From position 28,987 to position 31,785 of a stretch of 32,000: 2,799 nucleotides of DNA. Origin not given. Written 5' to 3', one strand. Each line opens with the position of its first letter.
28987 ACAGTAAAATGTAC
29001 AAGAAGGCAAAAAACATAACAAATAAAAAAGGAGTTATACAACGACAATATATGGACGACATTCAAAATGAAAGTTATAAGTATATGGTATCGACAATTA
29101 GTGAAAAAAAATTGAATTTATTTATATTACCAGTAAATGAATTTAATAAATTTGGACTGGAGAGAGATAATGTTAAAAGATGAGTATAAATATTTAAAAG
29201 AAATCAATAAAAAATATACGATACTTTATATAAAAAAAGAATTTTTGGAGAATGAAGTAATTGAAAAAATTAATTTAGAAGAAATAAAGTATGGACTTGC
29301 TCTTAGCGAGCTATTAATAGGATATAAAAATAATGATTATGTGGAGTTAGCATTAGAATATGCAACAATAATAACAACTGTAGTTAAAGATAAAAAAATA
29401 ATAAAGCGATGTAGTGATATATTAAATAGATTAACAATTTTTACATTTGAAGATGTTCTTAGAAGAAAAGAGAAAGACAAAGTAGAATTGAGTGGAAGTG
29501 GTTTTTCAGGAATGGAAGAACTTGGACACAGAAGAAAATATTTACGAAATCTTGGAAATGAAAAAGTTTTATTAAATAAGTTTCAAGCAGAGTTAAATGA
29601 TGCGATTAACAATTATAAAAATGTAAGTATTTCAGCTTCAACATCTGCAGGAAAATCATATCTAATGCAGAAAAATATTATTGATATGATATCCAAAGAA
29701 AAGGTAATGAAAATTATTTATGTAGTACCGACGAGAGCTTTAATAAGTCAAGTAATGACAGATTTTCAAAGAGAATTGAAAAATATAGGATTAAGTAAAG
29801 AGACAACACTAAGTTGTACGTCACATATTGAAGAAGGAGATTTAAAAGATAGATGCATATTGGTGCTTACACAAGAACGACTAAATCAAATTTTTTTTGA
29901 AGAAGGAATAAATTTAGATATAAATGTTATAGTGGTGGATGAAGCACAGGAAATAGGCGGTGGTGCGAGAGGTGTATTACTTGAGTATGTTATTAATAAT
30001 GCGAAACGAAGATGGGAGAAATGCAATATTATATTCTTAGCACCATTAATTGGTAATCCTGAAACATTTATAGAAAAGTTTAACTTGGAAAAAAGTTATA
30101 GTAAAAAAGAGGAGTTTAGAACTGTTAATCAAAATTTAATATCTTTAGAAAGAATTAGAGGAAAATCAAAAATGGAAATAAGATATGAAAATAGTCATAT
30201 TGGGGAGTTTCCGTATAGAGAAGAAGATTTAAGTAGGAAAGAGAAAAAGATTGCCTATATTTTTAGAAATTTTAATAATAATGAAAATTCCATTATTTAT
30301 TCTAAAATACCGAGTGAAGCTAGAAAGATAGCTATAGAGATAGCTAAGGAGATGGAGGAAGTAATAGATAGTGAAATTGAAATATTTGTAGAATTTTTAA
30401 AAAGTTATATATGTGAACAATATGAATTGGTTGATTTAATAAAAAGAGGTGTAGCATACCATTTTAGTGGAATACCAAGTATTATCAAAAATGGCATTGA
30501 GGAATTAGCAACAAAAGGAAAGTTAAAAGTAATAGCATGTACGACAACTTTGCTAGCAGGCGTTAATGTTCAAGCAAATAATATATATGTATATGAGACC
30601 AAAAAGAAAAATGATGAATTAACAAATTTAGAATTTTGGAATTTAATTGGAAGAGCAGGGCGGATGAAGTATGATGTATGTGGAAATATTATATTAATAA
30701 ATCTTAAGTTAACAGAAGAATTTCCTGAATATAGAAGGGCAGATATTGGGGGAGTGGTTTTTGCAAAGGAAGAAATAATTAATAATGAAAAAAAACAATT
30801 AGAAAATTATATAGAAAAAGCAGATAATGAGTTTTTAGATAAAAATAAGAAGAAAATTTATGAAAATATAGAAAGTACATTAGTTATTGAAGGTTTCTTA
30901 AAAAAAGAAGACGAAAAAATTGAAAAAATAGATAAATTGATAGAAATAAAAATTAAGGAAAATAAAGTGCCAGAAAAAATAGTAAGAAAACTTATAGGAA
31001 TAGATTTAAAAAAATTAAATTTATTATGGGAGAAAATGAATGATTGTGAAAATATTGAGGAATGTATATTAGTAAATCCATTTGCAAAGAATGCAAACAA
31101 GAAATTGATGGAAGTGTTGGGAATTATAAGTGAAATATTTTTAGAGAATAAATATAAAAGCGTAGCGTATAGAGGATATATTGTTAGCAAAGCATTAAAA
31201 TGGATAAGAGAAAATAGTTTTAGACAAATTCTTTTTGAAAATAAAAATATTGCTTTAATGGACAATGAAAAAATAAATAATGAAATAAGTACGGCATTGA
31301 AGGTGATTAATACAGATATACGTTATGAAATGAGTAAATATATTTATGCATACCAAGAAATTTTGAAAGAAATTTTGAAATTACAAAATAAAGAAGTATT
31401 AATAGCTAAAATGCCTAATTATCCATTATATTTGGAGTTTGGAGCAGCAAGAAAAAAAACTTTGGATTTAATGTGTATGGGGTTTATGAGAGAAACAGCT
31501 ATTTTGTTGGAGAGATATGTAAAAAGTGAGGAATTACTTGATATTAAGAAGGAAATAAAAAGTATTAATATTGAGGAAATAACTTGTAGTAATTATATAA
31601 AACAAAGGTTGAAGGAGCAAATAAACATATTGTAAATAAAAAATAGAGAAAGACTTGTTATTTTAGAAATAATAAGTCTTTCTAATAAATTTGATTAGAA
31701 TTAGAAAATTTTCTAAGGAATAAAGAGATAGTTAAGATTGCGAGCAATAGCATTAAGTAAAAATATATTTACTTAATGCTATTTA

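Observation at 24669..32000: Non-canonical element layout: tnsD sits at the end, ahead of tnsA, with the defence-like operon between them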

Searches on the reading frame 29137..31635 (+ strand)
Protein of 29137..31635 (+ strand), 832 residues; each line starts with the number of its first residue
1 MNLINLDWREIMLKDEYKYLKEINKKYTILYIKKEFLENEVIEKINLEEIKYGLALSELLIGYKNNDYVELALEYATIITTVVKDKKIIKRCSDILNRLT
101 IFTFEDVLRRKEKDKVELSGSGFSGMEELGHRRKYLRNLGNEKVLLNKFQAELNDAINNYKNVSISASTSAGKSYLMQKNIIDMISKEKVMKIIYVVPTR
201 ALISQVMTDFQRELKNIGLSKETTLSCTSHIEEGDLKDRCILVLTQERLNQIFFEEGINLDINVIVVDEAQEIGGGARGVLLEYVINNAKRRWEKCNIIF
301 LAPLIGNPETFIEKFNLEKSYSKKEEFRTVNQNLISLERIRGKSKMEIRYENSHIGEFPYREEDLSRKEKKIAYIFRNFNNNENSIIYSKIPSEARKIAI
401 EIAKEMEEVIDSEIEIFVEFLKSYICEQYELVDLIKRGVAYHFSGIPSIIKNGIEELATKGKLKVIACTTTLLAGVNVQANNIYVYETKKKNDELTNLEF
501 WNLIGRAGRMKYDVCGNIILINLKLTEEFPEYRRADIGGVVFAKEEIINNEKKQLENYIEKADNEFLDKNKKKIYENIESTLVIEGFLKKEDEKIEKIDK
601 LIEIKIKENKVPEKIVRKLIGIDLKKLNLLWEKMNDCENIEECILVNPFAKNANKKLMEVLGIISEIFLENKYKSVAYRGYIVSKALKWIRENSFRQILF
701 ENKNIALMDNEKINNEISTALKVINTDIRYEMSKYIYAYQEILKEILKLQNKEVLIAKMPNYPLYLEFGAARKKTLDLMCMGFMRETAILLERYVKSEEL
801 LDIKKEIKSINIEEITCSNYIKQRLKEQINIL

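Call 7: search_protein_families(library=padloc, proteins=[window:29137-31635:+], max_evalue=0.01)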
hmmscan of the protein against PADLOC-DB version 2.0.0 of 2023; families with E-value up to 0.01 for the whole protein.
window:29137-31635:+ (832 aa): 31 families (the best 25 are shown)
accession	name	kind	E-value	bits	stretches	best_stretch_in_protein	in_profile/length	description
PDLC00186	HamB1|HamB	-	2.6e-159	529.9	1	20-830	15-859/864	DEAD-box helicase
PDLC00187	HamB1|HamB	-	4.4e-138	460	1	37-826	36-843/851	DEAD-box helicase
PDLC00200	HamB2|HamB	-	6.3e-128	426.1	1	31-829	26-857/865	DEAD-box helicase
PDLC00199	HamB2|HamB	-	2.5e-109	364.5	1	20-820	11-831/841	DEAD-box helicase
PDLC00176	HamB1|HamB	-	8e-106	353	1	18-817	15-829/845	DEAD-box helicase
PDLC00185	HamB1|HamB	-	1.4e-102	342.1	1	17-816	12-857/871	DEAD-box helicase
PDLC00190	HamB1|HamB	-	8.2e-85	283.9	1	16-809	18-843/866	DEAD-box helicase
PDLC00177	HamB1|HamB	-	1.7e-64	216.4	2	370-810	375-817/841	DEAD-box helicase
PDLC00181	HamB1|HamB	-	8.1e-63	210.7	1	133-810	127-813/836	DEAD-box helicase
PDLC00180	HamB1|HamB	-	1.3e-48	164.1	1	138-827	93-704/709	DEAD-box helicase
PDLC04531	PDC-M23B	-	3e-47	159.3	2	360-524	547-714/1060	-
PDLC00184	HamB1|HamB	-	3.2e-46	155.9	1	64-581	40-519/738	DEAD-box helicase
PDLC00201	HamB2|HamB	-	6.7e-42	141.8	1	141-751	99-632/721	DEAD-box helicase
PDLC00194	HamB1|HamB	-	3.4e-37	125.8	3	401-584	524-717/995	DEAD-box helicase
PDLC00174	HamB1|HamB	-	2.7e-29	99.6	2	412-527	597-712/1163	DEAD-box helicase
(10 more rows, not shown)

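Call 8: search_protein_families(library=pfam, proteins=[window:29137-31635:+], max_evalue=0.1)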
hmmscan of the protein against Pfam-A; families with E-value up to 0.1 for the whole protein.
window:29137-31635:+ (832 aa): 5 families
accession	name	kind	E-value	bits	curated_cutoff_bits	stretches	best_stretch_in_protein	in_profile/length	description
PF00270.35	DEAD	-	4.6e-19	69.2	26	1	148-300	2-155/167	DEAD/DEAH box helicase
PF04851.21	ResIII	-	1.4e-09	38.5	22.5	1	149-274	15-138/164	Type III restriction enzyme, res subunit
PF00271.37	Helicase_C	-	0.00023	21.8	23.5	1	410-510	14-109/110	Helicase conserved C-terminal domain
PF02562.22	PhoH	-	0.0003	20.8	27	1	147-207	6-65/205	PhoH-like protein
PF13245.12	AAA_19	-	0.015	15.9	25.1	1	159-282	10-111/134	AAA domain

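Call 10: find_encoding_contigs(protein=window:29137-31635:+, flank=10000, max_places=6)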
Protein window:29137-31635:+ (832 aa): no gene with exactly this product is on record in the collection.

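Call 12: find_encoding_contigs(protein=window:29170-31635:+, flank=10000, max_places=6)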
Protein window:29170-31635:+ (821 aa): 1 contig read that carries it; 1 place shown.
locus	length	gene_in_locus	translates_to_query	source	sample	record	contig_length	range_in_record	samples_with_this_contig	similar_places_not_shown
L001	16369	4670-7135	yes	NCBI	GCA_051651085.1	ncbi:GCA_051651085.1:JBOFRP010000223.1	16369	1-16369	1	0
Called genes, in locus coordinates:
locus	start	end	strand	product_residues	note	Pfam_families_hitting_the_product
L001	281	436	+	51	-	-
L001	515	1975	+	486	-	PF06527:TniQ, PF15978:TnsD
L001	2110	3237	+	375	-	PF00753:Lactamase_B, PF23023:Anti-Pycsar_Apyc1 (faint)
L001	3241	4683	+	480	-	-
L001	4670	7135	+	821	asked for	PF00270:DEAD, PF04851:ResIII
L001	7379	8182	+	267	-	PF08722:Tn7_TnsA-like_N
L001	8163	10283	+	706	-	PF27135:HTH_TnsB, PF09299:Mu-transpos_C (faint)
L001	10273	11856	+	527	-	PF05621:TniB, PF13401:AAA_22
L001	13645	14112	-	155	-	PF06445:GyrI-like, PF14526:Cass2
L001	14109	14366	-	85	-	PF12636:DUF3781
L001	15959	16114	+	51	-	-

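Call 26: find_related_loci(query=A1, collection=genome_contigs, flank=10000)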
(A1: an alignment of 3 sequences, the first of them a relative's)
Query A1 (267 aa) in genome_contigs; peptide patterns used: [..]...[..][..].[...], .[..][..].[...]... (x = any residue, [..] = any of these).
295 stretches matched a pattern; 3 encode a relative of the query (tblastn E <= 1e-3); 3 distinct loci.
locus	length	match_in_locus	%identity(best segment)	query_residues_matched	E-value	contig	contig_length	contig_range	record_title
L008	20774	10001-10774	43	3-256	3e-65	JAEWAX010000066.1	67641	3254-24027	MAG: Bacillota bacterium isolate OH_PBB_227 k127_1236463, whole genome shotgun sequence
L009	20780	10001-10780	42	1-256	7e-65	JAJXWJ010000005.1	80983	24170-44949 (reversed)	MAG: Bacillota bacterium isolate BP5.bin78 NODE_417_length_80983_cov_7.207282, whole genome shotgun sequence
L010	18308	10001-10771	48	1-256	8e-77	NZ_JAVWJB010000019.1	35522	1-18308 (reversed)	MAG: Clostridium sp. isolate CGS1Y3-bin12 NODE_773_length_35522_cov_67.512448, whole genome shotgun sequence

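Call 57: find_related_loci(query=A3, collection=metagenome_contigs, flank=10000)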
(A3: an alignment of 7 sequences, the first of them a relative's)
Query A3 (486 aa) in metagenome_contigs; peptide patterns used: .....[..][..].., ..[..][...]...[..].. (x = any residue, [..] = any of these).
189 stretches matched a pattern; 44 encode a relative of the query (tblastn E <= 1e-3); 44 distinct loci.
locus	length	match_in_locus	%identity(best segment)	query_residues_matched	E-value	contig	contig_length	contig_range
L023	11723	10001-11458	27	1-477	4e-47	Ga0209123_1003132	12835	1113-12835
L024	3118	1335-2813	26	1-478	3e-47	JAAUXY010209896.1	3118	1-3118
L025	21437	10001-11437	29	1-476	3e-46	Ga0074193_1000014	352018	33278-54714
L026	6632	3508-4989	26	1-478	3e-45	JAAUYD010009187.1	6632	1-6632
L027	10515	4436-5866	29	1-470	4e-42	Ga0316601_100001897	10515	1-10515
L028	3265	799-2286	27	1-478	2e-41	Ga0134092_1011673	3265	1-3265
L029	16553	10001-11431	30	1-470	2e-57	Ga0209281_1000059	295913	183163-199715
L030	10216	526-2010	27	1-477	4e-39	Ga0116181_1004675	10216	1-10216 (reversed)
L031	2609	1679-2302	38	1-204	6e-38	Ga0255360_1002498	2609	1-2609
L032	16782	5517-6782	28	1-404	1e-36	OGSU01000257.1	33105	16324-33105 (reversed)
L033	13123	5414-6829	21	1-476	3e-34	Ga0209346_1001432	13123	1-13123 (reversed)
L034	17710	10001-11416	21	1-476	3e-34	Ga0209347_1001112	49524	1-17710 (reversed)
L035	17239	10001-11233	28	1-402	3e-34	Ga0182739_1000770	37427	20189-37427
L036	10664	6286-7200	28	5-304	5e-28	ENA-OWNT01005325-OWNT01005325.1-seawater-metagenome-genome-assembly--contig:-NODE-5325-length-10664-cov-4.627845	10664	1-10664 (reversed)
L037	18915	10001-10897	25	1-291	4e-27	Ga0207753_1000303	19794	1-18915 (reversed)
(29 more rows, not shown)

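Call 61: search_protein_families(library=pfam, proteins=[L001:515-1972:+, L010:14622-16340:+, L008:14628-16472:+, L010:7238-8968:+, L008:7881-9764:-], max_evalue=0.001)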
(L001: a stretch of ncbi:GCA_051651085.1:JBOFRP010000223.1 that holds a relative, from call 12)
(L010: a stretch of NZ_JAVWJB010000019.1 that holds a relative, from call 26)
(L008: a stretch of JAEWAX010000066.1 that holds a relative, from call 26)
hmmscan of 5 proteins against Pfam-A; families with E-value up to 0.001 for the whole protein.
L001:515-1972:+ (486 aa): 2 families
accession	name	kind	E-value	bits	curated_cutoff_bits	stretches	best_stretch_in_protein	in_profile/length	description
PF15978.11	TnsD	-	1.1e-26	94.1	32.4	1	194-473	1-277/355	Tn7-like transposition protein D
PF06527.16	TniQ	-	3.3e-13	50.9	27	1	4-159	2-142/142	TniQ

L010:14622-16340:+ (573 aa): 2 families
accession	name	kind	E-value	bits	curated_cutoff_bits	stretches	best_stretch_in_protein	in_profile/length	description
PF15978.11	TnsD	-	8e-77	259.1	32.4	1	198-558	1-355/355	Tn7-like transposition protein D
PF06527.16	TniQ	-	1.4e-15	58.6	27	1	5-160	3-142/142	TniQ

L008:14628-16472:+ (615 aa): 2 families
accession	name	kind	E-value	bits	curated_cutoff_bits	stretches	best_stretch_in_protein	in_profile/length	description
PF15978.11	TnsD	-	3.3e-83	280.1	32.4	1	203-557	4-355/355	Tn7-like transposition protein D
PF06527.16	TniQ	-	4.4e-16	60.3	27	1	4-160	2-142/142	TniQ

L010:7238-8968:+ (577 aa): 2 families
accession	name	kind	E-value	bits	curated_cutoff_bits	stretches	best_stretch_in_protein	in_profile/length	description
PF15978.11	TnsD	-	3.3e-60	204.4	32.4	1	198-567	2-355/355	Tn7-like transposition protein D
PF06527.16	TniQ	-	2.3e-15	57.9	27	1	8-158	6-142/142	TniQ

L008:7881-9764:- (627 aa): 2 families
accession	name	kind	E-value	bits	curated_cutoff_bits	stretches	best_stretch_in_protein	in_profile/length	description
PF15978.11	TnsD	-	2.6e-71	241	32.4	1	203-564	1-353/355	Tn7-like transposition protein D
PF06527.16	TniQ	-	7.7e-13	49.7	27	1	6-156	4-140/142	TniQ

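Call 69: find_homologous_proteins(query=L001:7379-8179:+, max_evalue=1e-20)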
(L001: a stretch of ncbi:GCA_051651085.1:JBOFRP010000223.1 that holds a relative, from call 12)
Query L001:7379-8179:+ (267 aa): 1699 proteins with E <= 1e-20 among 2338 candidates; the best 120 are listed.
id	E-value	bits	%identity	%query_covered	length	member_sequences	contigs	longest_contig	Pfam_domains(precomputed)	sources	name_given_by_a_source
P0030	3.4e-173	592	100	100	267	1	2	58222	PF08722.18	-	-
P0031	5.0e-82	293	52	95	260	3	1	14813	PF08721.18,PF08722.18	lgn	-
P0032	7.5e-81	290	51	95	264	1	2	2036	PF08721.18,PF08722.18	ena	-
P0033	1.4e-80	289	54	95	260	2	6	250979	PF08721.18,PF08722.18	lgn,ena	-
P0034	1.5e-80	289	53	95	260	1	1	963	PF08721.18,PF08722.18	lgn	-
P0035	8.2e-80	286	52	95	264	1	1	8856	PF08721.18,PF08722.18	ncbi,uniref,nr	ncbi:TnsA endonuclease N-terminal domain-containing protein [Clostridium bornimense]|uniref:TnsA end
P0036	3.0e-78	281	51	97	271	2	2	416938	PF08721.18,PF08722.18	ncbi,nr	ncbi:heteromeric transposase endonuclease subunit TnsA [Clostridium homopropionicum]|nr:heteromeric 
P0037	5.1e-78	280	50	95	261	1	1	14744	PF08721.18,PF08722.18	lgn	-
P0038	7.8e-78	280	52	96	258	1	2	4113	PF08721.18,PF08722.18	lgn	-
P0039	1.9e-75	272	49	96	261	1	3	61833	PF08721.18,PF08722.18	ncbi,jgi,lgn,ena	ncbi:MAG TPA: TnsA endonuclease N-terminal domain-containing protein [Clostridiaceae bacterium]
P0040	2.7e-75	271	51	95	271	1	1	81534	PF08721.18,PF08722.18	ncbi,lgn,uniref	ncbi:TnsA endonuclease N-terminal domain-containing protein [Brassicibacter mesophilus]|uniref:TnsA 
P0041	7.2e-74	267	50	96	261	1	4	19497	PF08722.18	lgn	-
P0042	4.4e-73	264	49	95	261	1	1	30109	PF08721.18,PF08722.18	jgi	jgi:hypothetical protein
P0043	5.7e-71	257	46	95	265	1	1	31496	PF08721.18,PF08722.18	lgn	-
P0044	1.1e-70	256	48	96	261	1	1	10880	PF08721.18,PF08722.18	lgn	-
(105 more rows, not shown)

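Call 70: find_encoding_contigs(protein=P0033, flank=10000, max_places=6)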
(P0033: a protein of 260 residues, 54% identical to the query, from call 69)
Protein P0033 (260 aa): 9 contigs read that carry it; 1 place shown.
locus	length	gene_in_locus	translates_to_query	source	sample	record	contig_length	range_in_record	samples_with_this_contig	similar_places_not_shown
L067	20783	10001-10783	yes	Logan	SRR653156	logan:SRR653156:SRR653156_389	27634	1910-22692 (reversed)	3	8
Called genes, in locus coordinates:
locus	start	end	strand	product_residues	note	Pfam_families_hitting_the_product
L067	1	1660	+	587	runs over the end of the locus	PF06527:TniQ, PF15978:TnsD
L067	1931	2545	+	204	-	-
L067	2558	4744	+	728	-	PF02384:N6_Mtase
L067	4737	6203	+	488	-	PF01420:Methylase_S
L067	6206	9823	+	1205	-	PF13091:PLDc_2, PF00176:SNF2-rel_dom, PF00270:DEAD (weak), PF04851:ResIII, PF00271:Helicase_C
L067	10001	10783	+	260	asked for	PF08722:Tn7_TnsA-like_N, PF08721:Tn7_Tnp_TnsA_C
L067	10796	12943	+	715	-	PF27135:HTH_TnsB, PF09299:Mu-transpos_C (weak)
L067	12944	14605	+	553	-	PF05621:TniB, PF13401:AAA_22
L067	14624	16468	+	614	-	PF06527:TniQ, PF15978:TnsD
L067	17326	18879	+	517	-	PF02384:N6_Mtase, PF07669:Eco57I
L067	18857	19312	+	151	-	PF17728:BsuBI_PstI_RE_N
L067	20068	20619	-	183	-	PF00484:Pro_CA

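Call 79: search_protein_families(library=pfam, proteins=[L001:13645-14109:-, L001:14109-14369:-, L001:14909-15484:-, L001:14628-14915:-, L067:1931-2542:+, L067:6206-9820:+, L010:9221-9781:+, L008:2115-3161:+, L008:3298-4488:+, L008:4667-7378:+], max_evalue=0.001)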
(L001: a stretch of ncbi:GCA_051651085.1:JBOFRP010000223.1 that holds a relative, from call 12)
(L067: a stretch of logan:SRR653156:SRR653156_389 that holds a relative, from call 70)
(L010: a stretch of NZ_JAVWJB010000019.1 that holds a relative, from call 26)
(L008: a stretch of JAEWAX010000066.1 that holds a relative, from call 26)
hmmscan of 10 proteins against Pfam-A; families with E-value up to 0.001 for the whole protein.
L001:13645-14109:- (154 aa): 2 families
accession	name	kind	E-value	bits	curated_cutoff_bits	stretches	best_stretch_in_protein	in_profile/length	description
PF14526.11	Cass2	-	1e-22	81.4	27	1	4-152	2-150/150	Integron-associated effector binding protein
PF06445.20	GyrI-like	-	2.1e-15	57.8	26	1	2-152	3-154/155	GyrI-like small molecule binding domain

L001:14109-14369:- (86 aa): 1 family
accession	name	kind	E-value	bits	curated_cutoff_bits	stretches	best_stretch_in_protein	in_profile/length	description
PF12636.12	DUF3781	-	2.6e-29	101.4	27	1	12-82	2-72/72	Protein of unknown function (DUF3781)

L001:14909-15484:- (191 aa): 1 family
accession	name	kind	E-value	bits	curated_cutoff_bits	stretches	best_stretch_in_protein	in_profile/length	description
PF03811.18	Zn_ribbon_InsA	-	1.7e-05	24.8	26.1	1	58-84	8-35/35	InsA N-terminal domain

L001:14628-14915:- (95 aa): 1 family
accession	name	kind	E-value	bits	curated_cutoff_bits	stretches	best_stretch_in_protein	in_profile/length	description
PF12762.13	DDE_Tnp_IS1595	-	2.9e-05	24.6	27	1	4-90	42-130/153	ISXO2-like transposase domain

L067:1931-2542:+ (204 aa): 0 families

L067:6206-9820:+ (1205 aa): 5 families
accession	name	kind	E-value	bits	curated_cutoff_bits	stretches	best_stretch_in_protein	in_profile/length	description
PF00271.37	Helicase_C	-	1.5e-25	90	23.5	1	776-883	4-110/110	Helicase conserved C-terminal domain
PF00176.29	SNF2-rel_dom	-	1.9e-19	70.3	24.9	1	405-578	1-178/290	SNF2-related domain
PF04851.21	ResIII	-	7.3e-16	58.9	22.5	1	402-563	4-162/164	Type III restriction enzyme, res subunit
PF00270.35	DEAD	-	1.5e-08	35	26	1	405-569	3-165/167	DEAD/DEAH box helicase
PF18766.7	SWI2_SNF2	-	0.00011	22.4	26.7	1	406-566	2-158/221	SWI2/SNF2 ATPase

L010:9221-9781:+ (187 aa): 3 families
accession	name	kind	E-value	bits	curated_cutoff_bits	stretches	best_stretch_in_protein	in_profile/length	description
PF13023.12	HD_3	-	1.3e-36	126.5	22.5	1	13-165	1-158/165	HD domain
PF12917.13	YfbR-like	-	7e-14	52.4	25.9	1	13-137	6-140/182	5'-deoxynucleotidase YfbR-like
PF01966.28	HD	-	3.5e-09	37.4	22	1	33-134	1-115/116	HD domain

L008:2115-3161:+ (349 aa): 1 family
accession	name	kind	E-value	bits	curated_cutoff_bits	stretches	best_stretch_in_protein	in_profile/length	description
PF14175.11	YaaC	-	3.9e-45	155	27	1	45-337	29-307/307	YaaC-like Protein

L008:3298-4488:+ (397 aa): 1 family
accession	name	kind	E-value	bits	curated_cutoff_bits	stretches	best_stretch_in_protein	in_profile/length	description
PF12358.13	DUF3644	-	3.7e-53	180.3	27.6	1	7-190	1-182/183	Domain of unknown function (DUF3644)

L008:4667-7378:+ (904 aa): 9 families
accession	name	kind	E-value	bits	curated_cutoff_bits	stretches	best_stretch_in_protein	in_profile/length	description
PF01443.25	Viral_helicase1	-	5.4e-22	79.2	21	2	515-634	2-120/228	Viral superfamily 1 RNA helicase core domain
PF13604.12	AAA_30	-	2.3e-20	73.6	27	1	501-665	7-174/191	AAA domain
PF13245.12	AAA_19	-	3.9e-13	50.2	25.1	1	501-619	2-131/134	AAA domain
PF13538.12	UvrD_C_2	-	4.8e-13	49.2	27.4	1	823-868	2-50/52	UvrD-like helicase C-terminal domain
PF09848.15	SLFN-g3_helicase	-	2.3e-07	30.9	24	1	512-604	2-115/354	Schlafen group 3, DNA/RNA helicase domain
PF13086.12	AAA_11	-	1.5e-05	25.4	27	1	499-559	5-74/257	AAA domain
PF13361.12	UvrD_C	-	3e-05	24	25.6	1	826-872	290-348/350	UvrD-like helicase C-terminal domain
PF01637.24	ATPase_2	-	0.00022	21.5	33.2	1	511-618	20-123/225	ATPase domain predominantly from Archaea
PF00004.35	AAA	-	0.00049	21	21.2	0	515-594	2-72/131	ATPase family associated with various cellular activities (AAA)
